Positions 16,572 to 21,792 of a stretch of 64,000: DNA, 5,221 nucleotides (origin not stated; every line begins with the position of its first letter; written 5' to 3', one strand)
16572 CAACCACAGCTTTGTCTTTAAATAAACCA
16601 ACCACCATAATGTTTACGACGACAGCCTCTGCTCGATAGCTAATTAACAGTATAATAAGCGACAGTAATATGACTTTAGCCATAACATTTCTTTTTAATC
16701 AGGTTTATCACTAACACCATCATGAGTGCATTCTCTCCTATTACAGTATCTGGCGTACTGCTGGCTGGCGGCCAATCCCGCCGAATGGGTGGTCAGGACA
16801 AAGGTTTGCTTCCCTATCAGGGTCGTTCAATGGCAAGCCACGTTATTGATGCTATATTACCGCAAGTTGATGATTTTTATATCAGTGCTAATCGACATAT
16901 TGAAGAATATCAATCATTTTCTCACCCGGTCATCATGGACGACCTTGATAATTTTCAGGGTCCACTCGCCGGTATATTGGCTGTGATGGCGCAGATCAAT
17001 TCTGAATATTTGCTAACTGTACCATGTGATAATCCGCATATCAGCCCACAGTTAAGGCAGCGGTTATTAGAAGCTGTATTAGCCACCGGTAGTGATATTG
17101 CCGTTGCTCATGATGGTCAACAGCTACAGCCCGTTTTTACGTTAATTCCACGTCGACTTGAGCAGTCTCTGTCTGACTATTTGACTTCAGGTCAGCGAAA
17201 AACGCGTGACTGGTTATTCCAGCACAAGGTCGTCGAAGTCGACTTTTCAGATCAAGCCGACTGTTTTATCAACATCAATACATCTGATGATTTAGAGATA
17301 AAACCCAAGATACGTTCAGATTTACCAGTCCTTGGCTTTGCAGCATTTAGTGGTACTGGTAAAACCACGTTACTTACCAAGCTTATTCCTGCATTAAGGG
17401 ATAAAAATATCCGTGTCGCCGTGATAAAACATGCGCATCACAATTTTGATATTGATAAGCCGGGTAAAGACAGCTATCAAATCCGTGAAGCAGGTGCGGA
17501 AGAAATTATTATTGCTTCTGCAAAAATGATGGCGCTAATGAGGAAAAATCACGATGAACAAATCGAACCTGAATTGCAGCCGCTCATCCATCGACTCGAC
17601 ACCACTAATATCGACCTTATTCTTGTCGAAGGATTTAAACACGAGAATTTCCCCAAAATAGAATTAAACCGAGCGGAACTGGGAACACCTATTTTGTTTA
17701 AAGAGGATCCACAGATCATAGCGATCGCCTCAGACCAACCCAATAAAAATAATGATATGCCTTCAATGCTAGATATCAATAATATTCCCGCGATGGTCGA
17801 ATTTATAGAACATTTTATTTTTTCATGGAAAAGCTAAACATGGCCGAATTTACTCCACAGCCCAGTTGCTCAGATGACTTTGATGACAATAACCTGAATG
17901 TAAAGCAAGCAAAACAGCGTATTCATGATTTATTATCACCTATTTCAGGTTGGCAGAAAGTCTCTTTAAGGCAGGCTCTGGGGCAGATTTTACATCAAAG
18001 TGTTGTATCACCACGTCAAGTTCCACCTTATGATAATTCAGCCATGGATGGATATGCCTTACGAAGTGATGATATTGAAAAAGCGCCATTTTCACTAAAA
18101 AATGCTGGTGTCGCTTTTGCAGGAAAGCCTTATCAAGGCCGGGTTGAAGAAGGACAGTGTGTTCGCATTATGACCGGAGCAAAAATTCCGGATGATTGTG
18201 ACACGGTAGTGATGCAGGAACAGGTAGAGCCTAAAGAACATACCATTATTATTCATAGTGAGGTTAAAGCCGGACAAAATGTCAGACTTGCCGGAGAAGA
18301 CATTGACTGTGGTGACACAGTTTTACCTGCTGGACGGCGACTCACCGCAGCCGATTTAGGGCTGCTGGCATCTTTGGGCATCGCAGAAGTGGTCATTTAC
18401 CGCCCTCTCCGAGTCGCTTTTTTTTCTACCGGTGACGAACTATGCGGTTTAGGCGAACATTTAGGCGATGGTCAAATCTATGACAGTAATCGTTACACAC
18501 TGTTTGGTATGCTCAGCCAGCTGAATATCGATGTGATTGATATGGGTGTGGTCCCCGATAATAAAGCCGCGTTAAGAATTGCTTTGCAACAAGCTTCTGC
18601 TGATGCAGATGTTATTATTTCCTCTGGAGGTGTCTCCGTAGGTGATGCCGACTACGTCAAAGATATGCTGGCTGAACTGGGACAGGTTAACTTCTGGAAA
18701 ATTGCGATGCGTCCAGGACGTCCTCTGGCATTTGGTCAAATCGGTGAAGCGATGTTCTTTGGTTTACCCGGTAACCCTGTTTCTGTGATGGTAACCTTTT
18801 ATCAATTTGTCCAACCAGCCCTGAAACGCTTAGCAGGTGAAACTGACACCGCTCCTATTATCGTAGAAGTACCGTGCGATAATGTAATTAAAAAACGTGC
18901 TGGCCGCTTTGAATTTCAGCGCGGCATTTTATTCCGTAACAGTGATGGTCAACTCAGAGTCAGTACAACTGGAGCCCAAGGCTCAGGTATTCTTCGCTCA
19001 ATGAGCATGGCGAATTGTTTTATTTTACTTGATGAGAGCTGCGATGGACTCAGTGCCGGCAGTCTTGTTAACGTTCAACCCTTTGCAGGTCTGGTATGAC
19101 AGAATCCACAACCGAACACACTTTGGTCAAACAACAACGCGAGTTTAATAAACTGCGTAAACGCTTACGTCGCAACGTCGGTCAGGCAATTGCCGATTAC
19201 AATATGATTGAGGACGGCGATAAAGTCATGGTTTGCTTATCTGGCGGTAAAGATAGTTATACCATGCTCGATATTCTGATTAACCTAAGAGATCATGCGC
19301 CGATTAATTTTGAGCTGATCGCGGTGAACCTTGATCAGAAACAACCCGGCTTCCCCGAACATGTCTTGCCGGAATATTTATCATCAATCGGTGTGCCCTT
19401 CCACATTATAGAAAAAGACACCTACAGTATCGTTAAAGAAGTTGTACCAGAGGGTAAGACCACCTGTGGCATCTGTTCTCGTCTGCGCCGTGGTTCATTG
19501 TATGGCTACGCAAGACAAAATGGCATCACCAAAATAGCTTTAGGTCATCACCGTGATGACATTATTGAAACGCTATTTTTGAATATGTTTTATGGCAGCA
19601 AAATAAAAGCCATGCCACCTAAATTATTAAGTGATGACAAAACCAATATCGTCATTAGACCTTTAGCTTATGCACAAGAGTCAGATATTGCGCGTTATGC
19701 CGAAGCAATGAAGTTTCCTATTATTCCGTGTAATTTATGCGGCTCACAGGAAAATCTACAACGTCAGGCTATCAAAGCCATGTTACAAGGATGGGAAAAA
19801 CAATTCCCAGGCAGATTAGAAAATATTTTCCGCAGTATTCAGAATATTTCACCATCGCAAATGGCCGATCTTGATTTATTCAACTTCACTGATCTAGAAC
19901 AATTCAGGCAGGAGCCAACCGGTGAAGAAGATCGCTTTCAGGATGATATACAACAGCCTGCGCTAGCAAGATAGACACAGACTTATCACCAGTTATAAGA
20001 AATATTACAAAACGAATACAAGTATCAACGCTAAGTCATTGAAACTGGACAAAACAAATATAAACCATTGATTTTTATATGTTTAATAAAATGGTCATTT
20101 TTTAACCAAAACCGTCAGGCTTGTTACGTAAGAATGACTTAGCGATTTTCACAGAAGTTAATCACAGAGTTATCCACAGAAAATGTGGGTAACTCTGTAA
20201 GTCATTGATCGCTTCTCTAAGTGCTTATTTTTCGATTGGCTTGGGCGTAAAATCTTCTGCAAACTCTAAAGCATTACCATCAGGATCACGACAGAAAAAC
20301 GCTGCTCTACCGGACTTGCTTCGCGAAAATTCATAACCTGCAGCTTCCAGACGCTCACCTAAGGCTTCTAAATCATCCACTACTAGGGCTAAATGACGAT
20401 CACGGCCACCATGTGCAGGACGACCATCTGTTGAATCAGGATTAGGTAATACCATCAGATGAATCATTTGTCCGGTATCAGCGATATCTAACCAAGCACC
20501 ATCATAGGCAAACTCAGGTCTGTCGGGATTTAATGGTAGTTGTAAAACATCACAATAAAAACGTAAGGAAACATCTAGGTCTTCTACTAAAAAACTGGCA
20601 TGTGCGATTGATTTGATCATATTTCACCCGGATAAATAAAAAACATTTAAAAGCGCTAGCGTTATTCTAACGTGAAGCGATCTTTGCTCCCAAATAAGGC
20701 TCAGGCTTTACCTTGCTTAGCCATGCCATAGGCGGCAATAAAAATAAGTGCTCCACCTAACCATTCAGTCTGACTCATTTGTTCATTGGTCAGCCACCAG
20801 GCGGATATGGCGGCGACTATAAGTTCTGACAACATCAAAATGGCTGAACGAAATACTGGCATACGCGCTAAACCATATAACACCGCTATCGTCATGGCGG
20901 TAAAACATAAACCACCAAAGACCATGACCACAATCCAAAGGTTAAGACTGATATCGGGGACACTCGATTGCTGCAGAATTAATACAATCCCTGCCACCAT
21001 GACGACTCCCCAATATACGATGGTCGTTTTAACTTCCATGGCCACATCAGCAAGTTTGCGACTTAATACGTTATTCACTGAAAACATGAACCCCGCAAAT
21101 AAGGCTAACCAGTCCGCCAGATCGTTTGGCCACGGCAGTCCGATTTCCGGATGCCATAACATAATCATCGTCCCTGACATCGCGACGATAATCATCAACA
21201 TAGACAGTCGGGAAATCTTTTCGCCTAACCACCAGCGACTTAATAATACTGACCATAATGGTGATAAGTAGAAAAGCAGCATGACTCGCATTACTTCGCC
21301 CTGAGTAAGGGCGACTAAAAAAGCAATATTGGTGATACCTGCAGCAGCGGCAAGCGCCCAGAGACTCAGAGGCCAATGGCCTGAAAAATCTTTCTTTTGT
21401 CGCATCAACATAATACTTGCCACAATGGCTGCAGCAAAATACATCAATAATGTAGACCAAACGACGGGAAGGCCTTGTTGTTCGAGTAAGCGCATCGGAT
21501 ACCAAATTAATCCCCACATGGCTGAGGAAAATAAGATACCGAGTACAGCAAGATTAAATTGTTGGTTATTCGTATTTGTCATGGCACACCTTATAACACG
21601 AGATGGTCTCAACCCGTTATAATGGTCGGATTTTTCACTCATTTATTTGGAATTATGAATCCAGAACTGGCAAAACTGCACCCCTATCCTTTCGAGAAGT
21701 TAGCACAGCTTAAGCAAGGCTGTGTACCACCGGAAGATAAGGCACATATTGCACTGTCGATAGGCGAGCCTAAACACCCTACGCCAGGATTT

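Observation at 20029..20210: DnaA-box array with IHF sites between two convergent genes (datA/DARS-like element)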

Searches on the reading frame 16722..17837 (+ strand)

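Call 3: search_protein_families(library=pfam, proteins=[window:16722-17837:+])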
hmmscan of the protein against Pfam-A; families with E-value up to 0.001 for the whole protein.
window:16722-17837:+ (371 aa): 4 families
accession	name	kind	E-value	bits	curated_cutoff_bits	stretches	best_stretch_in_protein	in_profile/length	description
PF03205.20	MobB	-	2.1e-48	164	26.6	1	203-338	1-133/133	Molybdopterin guanine dinucleotide synthesis protein B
PF12804.13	NTP_transf_3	-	2.3e-37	129.1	27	1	11-168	1-157/160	MobA-like NTP transferase domain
PF02492.25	cobW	-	0.00029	20.9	20.7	1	202-247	1-45/180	CobW/HypB/UreG, nucleotide-binding domain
PF01656.29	CbiA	-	0.00067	20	25.4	0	210-237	8-35/125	CobQ/CobB/MinD/ParA nucleotide binding domain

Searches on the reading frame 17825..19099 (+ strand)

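Call 3: search_protein_families(library=pfam, proteins=[window:17825-19099:+])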
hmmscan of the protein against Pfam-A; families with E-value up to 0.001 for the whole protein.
window:17825-19099:+ (424 aa): 3 families
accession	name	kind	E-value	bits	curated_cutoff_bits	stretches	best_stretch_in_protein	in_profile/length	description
PF03453.22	MoeA_N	-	5.5e-49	166.3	30.8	1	25-185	2-160/160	MoeA N-terminal region (domain I and II)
PF00994.29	MoCF_biosynth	-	9.6e-35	119.8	26.6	1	199-334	2-143/144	Probable molybdopterin binding domain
PF03454.20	MoeA_C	-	3.9e-17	62.7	22.1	1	350-420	3-72/72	MoeA C-terminal region (domain IV)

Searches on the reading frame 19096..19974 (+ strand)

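Call 3: search_protein_families(library=pfam, proteins=[window:19096-19974:+])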
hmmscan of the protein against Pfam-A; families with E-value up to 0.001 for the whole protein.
window:19096-19974:+ (292 aa): 1 family
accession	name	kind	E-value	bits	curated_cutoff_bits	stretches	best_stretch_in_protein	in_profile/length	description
PF01171.26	ATP_bind_3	-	1.2e-13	51.7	27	1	43-207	1-161/182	PP-loop family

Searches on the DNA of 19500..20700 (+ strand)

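Call 5: search_rna_families(source=window, start=19500, end=20700, threshold=evalue, max_evalue=10)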
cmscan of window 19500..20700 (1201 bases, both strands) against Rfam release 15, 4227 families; matches with E-value up to 10: 8.
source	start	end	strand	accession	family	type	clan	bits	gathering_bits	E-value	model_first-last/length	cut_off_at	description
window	20162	20200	-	RF03880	mir-1684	Gene; miRNA;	-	25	60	0.025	25-63/87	no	mir-1684 microRNA precursor family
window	20158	20206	-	RF03751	mir-7445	Gene; miRNA;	-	20.5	79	1.5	1-60/60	no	mir-7445 microRNA precursor family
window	20164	20198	+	RF03751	mir-7445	Gene; miRNA;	-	19.8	79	2.2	9-50/60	no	mir-7445 microRNA precursor family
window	20539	20572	+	RF01331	CRISPR-DR18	Gene; CRISPR;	-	17.9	50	4.3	1-37/37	no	CRISPR RNA direct repeat element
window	19798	19867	-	RF00344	snoZ267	Gene; snRNA; snoRNA; CD-box;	-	16.2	43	7.8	1-73/73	no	Small nucleolar RNA Z267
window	19779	19885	+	RF01965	RMST_4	Gene; lncRNA;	-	15.2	40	6.6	1-108/108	no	Rhabdomyosarcoma 2 associated transcript conserved region 4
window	20235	20304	-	RF02219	ZNRD1-AS1_2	Gene; lncRNA;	-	13.1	60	3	1-76/76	no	ZNRD1 antisense RNA 1 conserved region 2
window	19577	19632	-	RF02060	STnc410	Gene; sRNA;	-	12.5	50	8.6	1-158/158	no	Enterobacterial sRNA STnc410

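Call 12: search_dna_similar(query=window:20120-20215:+, collection=ecoli_genomes, mode=distant, max_evalue=10, max_rows=10)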
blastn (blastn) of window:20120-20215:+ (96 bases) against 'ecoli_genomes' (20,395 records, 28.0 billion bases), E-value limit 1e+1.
Records with a match: 9; places in all: 9; records where one place covers at least 80% of the query: 0.
Genomes with a match: 9 of 5426; with a place that covers at least 80% of the query: 0. Places per genome that has any: lowest 1, median 1, highest 1. On chromosomes: 0 places; on plasmids: 9.
Best place of each record, by identity: 80-90% 9.
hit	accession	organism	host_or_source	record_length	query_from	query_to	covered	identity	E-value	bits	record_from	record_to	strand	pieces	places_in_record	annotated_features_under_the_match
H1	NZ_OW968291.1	Escherichia coli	Homo sapiens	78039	44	83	42%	82.5%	8e-1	42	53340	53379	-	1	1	none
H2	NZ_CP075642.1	Escherichia coli strain S19-141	Homo sapiens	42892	46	81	38%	83.3%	3e+0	39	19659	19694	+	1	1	none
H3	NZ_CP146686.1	Escherichia coli strain MS 196-1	Homo sapiens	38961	46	81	38%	83.3%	3e+0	39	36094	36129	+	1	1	none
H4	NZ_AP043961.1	Escherichia coli strain 21AH004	Felis catus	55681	36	68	34%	87.9%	2e-1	43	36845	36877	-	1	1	none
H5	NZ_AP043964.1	Escherichia coli strain 21AH007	Canis lupus familiaris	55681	36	68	34%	87.9%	2e-1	43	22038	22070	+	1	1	none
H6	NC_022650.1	Escherichia coli JJ1886 strain JJ1886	-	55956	37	68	33%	87.5%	8e-1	41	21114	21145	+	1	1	none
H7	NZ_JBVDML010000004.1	Escherichia coli strain CB7453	Homo sapiens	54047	37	68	33%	87.5%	8e-1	41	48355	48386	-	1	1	none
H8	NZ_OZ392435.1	Escherichia coli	Homo sapiens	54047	37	68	33%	87.5%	8e-1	41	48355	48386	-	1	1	none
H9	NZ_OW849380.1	Escherichia coli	Homo sapiens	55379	37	68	33%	87.5%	8e-1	41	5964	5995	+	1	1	none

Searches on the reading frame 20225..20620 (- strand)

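Call 3: search_protein_families(library=pfam, proteins=[window:20225-20620:-])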
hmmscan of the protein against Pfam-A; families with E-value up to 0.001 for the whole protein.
window:20225-20620:- (131 aa): 5 families
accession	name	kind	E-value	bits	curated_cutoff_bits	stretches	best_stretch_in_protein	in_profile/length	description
PF00903.31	Glyoxalase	-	3.5e-17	63.3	20.6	1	5-120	2-121/121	Glyoxalase/Bleomycin resistance protein/Dioxygenase superfamily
PF18029.7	Glyoxalase_6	-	2.2e-09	38.3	23.6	1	12-118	6-103/106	Glyoxalase-like domain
PF13669.12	Glyoxalase_4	-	1.5e-05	25.7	27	1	7-101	2-96/109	Glyoxalase/Bleomycin resistance protein/Dioxygenase superfamily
PF12681.13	Glyoxalase_2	-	0.0002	21.7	30.1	1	10-123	6-116/118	Glyoxalase-like domain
PF22677.2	Ble-like_N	-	0.00084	19.5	24.5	0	11-38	8-36/41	Bleomycin resistance protein-like N-terminal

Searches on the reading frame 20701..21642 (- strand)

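Call 3: search_protein_families(library=pfam, proteins=[window:20701-21642:-])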
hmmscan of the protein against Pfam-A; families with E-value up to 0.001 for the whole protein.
window:20701-21642:- (313 aa): 2 families
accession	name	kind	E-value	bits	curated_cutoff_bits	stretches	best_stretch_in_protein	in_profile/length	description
PF00892.27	EamA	-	6.9e-25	88.3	28.2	2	31-162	2-134/135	EamA-like transporter family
PF03151.22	TPT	-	0.00024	21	30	1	52-218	24-188/291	Triose-phosphate Transporter family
